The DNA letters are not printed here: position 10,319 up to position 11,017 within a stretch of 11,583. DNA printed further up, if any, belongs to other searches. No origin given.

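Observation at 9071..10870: Enhancer-binding protein with inverted regulatory logic: no N-terminal sensor, but a ~175-aa extension after the DNA-binding HTH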

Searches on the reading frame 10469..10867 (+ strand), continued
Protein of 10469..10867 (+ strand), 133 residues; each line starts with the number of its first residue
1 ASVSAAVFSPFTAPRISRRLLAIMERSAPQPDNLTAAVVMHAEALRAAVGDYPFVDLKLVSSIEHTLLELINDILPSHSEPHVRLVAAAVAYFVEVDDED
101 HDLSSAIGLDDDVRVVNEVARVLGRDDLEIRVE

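Call 74: search_solved_structures(query=A3, max_evalue=1)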
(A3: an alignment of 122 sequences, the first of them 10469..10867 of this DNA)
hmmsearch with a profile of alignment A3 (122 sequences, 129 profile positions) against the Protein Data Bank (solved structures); distinct sequences matched with E-value up to 1: 21.
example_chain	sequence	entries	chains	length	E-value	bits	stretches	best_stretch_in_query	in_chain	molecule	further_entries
8fjg_A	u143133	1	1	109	0.098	16.2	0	5-48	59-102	H12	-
8cws_A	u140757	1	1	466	0.19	15.3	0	10-74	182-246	F4132-2 Chain A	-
4rd9_A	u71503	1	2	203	0.23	15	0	9-69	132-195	Amyloid-like protein 1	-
3q7g_A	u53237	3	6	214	0.3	14.6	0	9-69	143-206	Amyloid-like protein 1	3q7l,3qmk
3pmr_A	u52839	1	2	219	0.35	14.4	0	9-70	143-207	Amyloid-like protein 1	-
4rda_A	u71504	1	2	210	0.35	14.4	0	10-70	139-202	Amyloid-like protein 1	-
7udj_H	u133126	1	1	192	0.38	14.3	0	9-86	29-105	De novo designed helical repeat protein RPB_PEW3_R4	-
2lem_A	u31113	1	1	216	0.39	14.2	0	7-62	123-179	Apolipoprotein A-I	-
7mwr_B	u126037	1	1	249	0.45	14.1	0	12-74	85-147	LHD101B4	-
8cwy_A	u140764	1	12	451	0.5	13.9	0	11-74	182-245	T32-15-1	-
7sq4_A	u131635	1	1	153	0.53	13.8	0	5-39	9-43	Designed trefoil knot protein, variant 2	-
2n5e_A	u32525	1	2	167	0.67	13.5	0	7-49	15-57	Apolipoprotein A-I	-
6pts_A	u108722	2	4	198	0.69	13.4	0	7-49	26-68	Apolipoprotein A-I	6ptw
4v6m_A0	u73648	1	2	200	0.71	13.4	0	7-49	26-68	Apolipoprotein A-I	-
1av1_A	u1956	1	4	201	0.71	13.4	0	7-49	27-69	APOLIPOPROTEIN A-I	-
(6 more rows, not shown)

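Call 75: find_related_loci(query=A4, collection=viral_contigs, flank=5000)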
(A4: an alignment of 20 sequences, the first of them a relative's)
Query A4 (135 aa) in viral_contigs; peptide patterns used: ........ (x = any residue, [..] = any of these).
61 stretches matched a pattern, but none encodes a relative of the query by tblastn (E <= 1e-3).

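Call 76: search_dna_similar(query=window:10469-10867:+, collection=plasmids, mode=protein, max_evalue=0.001, max_rows=15)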
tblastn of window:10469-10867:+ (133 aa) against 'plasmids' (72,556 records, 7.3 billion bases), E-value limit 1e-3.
No match.

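Call 77: search_protein_families(library=pfam, proteins=[P0272, P0273, P0274, P0279, P0286, P0289, P0298, P0220, P0314, P0304], max_evalue=1)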
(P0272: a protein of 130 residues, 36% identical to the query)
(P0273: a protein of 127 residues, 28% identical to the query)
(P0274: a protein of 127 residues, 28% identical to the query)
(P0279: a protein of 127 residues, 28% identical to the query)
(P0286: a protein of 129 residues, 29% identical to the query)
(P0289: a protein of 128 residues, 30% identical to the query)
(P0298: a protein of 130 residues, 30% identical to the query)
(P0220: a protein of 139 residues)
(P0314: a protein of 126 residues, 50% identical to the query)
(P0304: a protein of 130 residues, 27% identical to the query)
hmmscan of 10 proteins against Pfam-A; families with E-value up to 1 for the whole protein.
P0272 (130 aa): 1 family
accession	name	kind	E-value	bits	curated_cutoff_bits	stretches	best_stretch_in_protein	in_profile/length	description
PF02431.20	Chalcone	-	0.0036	17.2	27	1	24-92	64-132/203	Chalcone-flavanone isomerase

P0273 (127 aa): 2 families
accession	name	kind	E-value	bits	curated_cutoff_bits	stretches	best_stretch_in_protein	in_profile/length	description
PF10216.14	ChpXY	-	0.021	14.4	25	1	3-89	96-182/352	CO2 hydration protein (ChpXY)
PF05147.19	LANC_like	-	0.15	11.1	23.2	1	28-98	126-207/350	Lanthionine synthetase C-like protein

P0274 (127 aa): 2 families
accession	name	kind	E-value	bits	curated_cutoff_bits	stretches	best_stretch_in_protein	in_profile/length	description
PF10216.14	ChpXY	-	0.032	13.9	25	1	3-89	96-182/352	CO2 hydration protein (ChpXY)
PF05147.19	LANC_like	-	0.14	11.1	23.2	1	28-98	126-207/350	Lanthionine synthetase C-like protein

P0279 (127 aa): 2 families
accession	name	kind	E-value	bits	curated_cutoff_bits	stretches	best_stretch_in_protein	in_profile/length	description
PF05147.19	LANC_like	-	0.022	13.8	23.2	1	27-98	125-207/350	Lanthionine synthetase C-like protein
PF10216.14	ChpXY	-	0.026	14.1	25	1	3-89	96-182/352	CO2 hydration protein (ChpXY)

P0286 (129 aa): 1 family
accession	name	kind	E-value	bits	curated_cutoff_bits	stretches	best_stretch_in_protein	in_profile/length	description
PF01815.21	Rop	-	0.022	15.1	25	1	47-79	2-33/57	Rop protein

P0289 (128 aa): 2 families
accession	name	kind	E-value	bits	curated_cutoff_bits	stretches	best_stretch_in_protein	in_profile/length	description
PF09432.15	THP2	-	0.056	13.9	28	1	8-44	34-70/129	Tho complex subunit THP2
PF20803.2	PaaX_M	-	0.1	13.2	24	1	20-44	39-63/83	PaaX protein central Cas2-like domain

P0298 (130 aa): 1 family
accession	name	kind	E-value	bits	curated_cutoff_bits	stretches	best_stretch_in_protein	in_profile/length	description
PF18312.6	ScsC_N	-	0.055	13.6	25.8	1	14-38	4-26/34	Copper resistance protein ScsC N-terminal domain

P0220 (139 aa): 3 families
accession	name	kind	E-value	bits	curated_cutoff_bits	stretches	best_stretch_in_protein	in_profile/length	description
PF14236.12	DruA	-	0.015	14.9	27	1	81-121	71-111/297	Druantia protein DruA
PF06068.19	TIP49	-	0.12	12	23.8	1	49-119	217-286/347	TIP49 P-loop domain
PF13942.11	Lipoprotein_20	-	0.13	12.6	27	1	19-67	115-164/175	YfhG lipoprotein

P0314 (126 aa): 1 family
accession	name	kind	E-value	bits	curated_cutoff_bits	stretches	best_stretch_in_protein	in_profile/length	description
PF12019.13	GspH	-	0.12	13.3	21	1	45-98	6-49/108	Type II transport protein GspH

P0304 (130 aa): 1 family
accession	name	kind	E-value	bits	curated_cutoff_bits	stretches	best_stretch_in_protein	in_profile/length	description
PF09432.15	THP2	-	0.00091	19.7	28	1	9-52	33-76/129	Tho complex subunit THP2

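Call 79: search_protein_families(library=pfam, proteins=[P0203, P0156, P0269, P0202, P0198, P0186, P0184, P0174, P0161, P0138], max_evalue=1)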
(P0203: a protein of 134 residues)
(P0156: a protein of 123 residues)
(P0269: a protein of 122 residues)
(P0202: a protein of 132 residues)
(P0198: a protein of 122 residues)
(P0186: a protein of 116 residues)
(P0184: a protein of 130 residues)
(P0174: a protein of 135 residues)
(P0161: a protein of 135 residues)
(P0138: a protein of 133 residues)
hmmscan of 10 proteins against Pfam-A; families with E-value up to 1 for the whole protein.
P0203 (134 aa): 1 family
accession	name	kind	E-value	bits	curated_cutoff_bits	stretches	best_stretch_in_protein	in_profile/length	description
PF06803.17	DUF1232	-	9.9e-05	22.5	23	1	87-118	4-35/37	Protein of unknown function (DUF1232)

P0156 (123 aa): 1 family
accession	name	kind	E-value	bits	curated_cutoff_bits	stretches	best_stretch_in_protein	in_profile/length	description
PF06803.17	DUF1232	-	0.024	14.8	23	1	79-106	7-34/37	Protein of unknown function (DUF1232)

P0269 (122 aa): 0 families

P0202 (132 aa): 2 families
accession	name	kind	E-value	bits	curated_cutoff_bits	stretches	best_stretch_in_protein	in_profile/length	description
PF06793.17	UPF0262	-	0.017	15.7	25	1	32-72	108-149/153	Uncharacterised protein family (UPF0262)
PF06803.17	DUF1232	-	0.13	12.5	23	1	86-114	3-31/37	Protein of unknown function (DUF1232)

P0198 (122 aa): 1 family
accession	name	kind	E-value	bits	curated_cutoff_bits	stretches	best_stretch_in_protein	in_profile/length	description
PF20078.4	DUF6473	-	0.092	12.4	27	1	3-81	163-242/274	Domain of unknown function (DUF6473)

P0186 (116 aa): 0 families

P0184 (130 aa): 0 families

P0174 (135 aa): 1 family
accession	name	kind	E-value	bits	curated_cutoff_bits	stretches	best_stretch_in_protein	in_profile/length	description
PF02316.22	HTH_Tnp_Mu_1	-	0.14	13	23.3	1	11-82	43-113/134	Mu DNA-binding domain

P0161 (135 aa): 2 families
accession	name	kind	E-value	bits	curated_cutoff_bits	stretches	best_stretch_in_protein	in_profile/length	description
PF18575.6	HAMP_N3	-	0.094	12.7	25.7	1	33-51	22-40/43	HAMP N-terminal domain 3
PF11774.14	Lsr2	-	0.51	10.4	29.6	0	61-81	33-53/58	Lsr2 dimerization domain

P0138 (133 aa): 1 family
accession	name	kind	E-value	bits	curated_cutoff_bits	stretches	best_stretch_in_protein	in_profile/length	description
PF06803.17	DUF1232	-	0.16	12.2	23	1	85-117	3-35/37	Protein of unknown function (DUF1232)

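Call 89: fold_search(model_id=the predicted structure, library=viral)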
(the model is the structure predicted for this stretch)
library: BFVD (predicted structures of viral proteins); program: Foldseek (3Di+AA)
matches with E <= 10: 168; with E <= 0.001: 0
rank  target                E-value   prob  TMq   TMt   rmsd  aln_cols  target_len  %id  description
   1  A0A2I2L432            9.2e-01  0.47  0.30  0.46   6.5        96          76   17  Uncharacterized protein [Orpheovirus IHUMI-LCC2]
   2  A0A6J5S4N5            1.3e+00  0.14  0.23  0.28  10.4       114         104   10  Uncharacterized protein [uncultured Caudovirales phage]
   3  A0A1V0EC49            1.5e+00  0.11  0.25  0.24  12.3       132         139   14  (no name in the UniProt tables at hand)
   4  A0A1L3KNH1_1          1.6e+00  0.35  0.43  0.07   9.1       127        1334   13  (no name in the UniProt tables at hand)
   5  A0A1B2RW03            1.6e+00  0.10  0.25  0.26  15.0       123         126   17  Uncharacterized protein [Lymphocystis disease virus 3]
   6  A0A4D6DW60            1.8e+00  0.10  0.26  0.18  13.3       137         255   12  Uncharacterized protein [Edwardsiella phage pEt-SU]
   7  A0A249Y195            1.9e+00  0.11  0.27  0.08  11.0       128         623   10  (no name in the UniProt tables at hand)
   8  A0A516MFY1            2.0e+00  0.12  0.28  0.16  16.3       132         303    8  (no name in the UniProt tables at hand)
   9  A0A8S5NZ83            2.1e+00  0.23  0.34  0.16  10.2        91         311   15  Uncharacterized protein [Siphoviridae sp. ctTBR23]
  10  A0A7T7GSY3            2.1e+00  0.11  0.28  0.16  12.1       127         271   12  (no name in the UniProt tables at hand)
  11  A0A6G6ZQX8            2.3e+00  0.09  0.29  0.18  16.2       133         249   14  (no name in the UniProt tables at hand)
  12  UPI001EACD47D         2.4e+00  0.04  0.19  0.12  16.4       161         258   11  (no name look-up for this kind of identifier)
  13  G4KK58                2.5e+00  0.12  0.24  0.28  11.6        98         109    9  (no name in the UniProt tables at hand)
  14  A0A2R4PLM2            2.5e+00  0.08  0.24  0.15  12.6       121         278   12  (no name in the UniProt tables at hand)
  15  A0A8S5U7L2            2.6e+00  0.15  0.33  0.39  11.2       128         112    7  Uncharacterized protein [Myoviridae sp. ctsNY46]
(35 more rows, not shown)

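Call 91: find_encoding_contigs(protein=P0121, flank=6000, max_places=2)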
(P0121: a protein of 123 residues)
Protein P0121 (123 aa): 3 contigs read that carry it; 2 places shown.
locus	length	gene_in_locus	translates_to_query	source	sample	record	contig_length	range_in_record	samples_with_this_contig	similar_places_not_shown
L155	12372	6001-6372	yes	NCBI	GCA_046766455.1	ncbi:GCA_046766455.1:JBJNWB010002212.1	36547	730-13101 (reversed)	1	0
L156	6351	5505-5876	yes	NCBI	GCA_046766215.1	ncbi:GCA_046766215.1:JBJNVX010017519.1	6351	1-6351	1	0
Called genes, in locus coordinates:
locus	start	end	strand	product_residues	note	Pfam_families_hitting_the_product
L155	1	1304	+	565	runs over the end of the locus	PF00691:OmpA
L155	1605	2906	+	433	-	PF14362:DUF4407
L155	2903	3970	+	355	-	-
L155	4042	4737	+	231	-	PF01391:Collagen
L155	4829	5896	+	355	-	-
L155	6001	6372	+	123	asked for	-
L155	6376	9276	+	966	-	PF00176:SNF2-rel_dom, PF00270:DEAD (weak), PF04851:ResIII (weak), PF00271:Helicase_C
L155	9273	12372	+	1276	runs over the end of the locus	?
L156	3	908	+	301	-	?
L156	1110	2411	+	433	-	PF14362:DUF4407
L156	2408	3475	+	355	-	-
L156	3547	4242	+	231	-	PF01391:Collagen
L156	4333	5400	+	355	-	-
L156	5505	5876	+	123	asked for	-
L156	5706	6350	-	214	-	?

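Call 92: find_encoding_contigs(protein=P0122, flank=6000, max_places=2)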
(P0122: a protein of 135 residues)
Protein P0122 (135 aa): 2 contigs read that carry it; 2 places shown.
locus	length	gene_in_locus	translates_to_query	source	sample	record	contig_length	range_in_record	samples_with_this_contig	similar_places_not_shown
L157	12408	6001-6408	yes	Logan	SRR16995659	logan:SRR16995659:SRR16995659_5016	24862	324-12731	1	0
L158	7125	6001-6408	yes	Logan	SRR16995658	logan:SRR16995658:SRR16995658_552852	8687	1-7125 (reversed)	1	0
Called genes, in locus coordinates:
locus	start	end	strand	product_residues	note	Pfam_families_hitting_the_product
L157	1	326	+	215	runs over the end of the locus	?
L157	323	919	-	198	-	PF01121:CoaE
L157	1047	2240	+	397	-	PF22691:Thiolase_C_1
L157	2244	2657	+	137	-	PF12172:zf-ChsH2, PF01796:OB_ChsH2_C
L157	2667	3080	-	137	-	-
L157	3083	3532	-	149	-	PF13452:FAS1_DH_region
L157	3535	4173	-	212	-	PF02811:PHP (faint), PF13263:PHP_C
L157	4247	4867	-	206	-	PF12850:Metallophos_2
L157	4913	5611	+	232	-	PF00106:adh_short, PF08659:KR (weak), PF13561:adh_short_C2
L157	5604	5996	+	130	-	PF00042:Globin (weak)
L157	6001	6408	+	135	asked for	-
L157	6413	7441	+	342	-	PF01636:APH, PF02958:EcKL (weak)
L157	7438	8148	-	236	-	PF00300:His_Phos_1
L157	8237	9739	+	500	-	PF00135:COesterase, PF20434:BD-FAE (weak), PF07859:Abhydrolase_3 (weak)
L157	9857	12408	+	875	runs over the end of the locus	PF07494:Reg_prop (faint), PF07495:Y_Y_Y (weak)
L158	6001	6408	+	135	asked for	-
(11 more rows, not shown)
